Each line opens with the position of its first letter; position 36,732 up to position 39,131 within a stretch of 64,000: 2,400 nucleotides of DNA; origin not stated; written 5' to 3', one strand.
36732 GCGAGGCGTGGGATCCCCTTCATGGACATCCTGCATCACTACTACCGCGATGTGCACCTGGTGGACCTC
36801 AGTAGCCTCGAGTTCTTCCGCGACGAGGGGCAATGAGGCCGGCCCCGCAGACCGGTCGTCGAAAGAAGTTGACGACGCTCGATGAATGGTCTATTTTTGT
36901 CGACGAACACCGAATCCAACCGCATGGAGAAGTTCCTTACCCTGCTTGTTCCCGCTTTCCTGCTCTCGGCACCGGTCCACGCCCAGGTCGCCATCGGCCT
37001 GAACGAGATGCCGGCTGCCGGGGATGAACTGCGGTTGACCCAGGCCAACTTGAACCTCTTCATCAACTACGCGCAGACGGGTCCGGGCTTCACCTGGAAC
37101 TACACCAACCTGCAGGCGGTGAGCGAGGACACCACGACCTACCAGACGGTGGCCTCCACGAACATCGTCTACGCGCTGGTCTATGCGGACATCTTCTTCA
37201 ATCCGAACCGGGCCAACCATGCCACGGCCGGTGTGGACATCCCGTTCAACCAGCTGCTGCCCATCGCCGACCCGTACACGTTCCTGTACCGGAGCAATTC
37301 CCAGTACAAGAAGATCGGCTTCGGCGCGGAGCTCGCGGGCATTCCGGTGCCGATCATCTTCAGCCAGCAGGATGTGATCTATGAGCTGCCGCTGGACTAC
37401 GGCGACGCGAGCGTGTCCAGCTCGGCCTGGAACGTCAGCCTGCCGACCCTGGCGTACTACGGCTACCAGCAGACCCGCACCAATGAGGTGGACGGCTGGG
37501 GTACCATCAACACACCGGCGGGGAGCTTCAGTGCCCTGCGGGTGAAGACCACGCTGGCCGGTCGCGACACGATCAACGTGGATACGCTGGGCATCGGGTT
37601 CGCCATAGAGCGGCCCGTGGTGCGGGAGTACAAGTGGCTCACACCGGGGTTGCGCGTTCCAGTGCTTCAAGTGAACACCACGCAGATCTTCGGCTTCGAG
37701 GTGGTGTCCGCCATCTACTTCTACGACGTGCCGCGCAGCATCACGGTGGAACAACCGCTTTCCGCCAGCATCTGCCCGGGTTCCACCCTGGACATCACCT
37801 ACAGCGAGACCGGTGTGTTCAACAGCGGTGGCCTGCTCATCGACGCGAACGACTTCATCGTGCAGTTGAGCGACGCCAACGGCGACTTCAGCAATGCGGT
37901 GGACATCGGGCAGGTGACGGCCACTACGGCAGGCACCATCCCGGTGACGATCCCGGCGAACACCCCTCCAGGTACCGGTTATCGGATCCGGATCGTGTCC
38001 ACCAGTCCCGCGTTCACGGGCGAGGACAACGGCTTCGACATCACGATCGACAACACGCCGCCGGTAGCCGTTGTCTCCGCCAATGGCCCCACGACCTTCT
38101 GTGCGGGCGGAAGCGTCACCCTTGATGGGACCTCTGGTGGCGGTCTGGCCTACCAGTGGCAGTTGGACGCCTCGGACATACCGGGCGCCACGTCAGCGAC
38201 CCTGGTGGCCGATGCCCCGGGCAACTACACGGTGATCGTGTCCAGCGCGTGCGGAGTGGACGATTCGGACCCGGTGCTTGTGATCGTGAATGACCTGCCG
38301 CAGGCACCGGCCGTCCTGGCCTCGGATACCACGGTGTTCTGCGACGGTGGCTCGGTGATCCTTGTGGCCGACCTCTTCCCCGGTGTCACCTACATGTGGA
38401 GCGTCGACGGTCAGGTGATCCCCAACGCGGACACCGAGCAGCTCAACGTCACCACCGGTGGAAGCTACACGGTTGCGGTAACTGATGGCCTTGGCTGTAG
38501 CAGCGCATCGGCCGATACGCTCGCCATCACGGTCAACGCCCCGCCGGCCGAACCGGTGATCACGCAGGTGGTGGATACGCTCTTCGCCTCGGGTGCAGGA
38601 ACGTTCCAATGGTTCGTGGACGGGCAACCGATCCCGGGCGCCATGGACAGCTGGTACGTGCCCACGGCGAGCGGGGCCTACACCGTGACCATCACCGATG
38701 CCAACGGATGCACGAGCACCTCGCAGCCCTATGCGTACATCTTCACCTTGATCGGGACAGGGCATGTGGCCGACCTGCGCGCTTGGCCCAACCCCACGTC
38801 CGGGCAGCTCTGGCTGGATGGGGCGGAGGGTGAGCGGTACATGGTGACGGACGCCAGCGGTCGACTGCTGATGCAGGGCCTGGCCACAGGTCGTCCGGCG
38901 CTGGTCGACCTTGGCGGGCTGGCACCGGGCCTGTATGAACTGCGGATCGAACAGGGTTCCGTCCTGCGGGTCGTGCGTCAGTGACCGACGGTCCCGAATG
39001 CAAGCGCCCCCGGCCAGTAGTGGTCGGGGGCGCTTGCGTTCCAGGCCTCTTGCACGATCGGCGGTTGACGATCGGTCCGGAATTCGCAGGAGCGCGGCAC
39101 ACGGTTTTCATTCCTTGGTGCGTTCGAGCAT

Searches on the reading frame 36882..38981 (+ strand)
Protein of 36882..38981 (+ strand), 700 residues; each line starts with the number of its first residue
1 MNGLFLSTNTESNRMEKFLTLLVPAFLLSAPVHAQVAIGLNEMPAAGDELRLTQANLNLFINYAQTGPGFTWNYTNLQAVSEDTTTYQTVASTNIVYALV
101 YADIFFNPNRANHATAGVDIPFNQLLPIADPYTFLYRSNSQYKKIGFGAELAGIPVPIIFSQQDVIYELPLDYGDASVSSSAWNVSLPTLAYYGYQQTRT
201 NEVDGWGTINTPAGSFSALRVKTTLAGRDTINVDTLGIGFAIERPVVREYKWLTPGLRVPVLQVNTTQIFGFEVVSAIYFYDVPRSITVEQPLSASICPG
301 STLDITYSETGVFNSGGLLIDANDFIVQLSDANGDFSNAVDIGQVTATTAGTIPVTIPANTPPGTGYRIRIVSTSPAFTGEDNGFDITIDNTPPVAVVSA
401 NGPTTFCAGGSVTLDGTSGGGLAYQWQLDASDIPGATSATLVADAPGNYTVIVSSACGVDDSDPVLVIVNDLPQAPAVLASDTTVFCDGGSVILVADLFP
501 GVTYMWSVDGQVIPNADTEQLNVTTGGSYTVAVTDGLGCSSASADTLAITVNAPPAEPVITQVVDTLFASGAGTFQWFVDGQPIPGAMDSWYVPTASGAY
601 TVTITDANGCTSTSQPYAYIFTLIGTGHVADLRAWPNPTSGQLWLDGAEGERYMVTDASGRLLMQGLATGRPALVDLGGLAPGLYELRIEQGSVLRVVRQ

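Call 54: search_protein_families(library=pfam, proteins=[window:36882-38981:+], max_evalue=0.0001)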
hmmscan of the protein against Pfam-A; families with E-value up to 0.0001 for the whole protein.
window:36882-38981:+ (700 aa): 2 families
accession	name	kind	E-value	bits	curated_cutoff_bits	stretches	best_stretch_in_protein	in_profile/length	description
PF06832.18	BiPBP_C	-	8.4e-10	38.9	26.8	0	570-612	40-86/90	Penicillin-Binding Protein C-terminus Family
PF19081.6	Ig_7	-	3.4e-05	24.5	27.3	0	473-552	1-83/84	Ig-like domain CHU_C associated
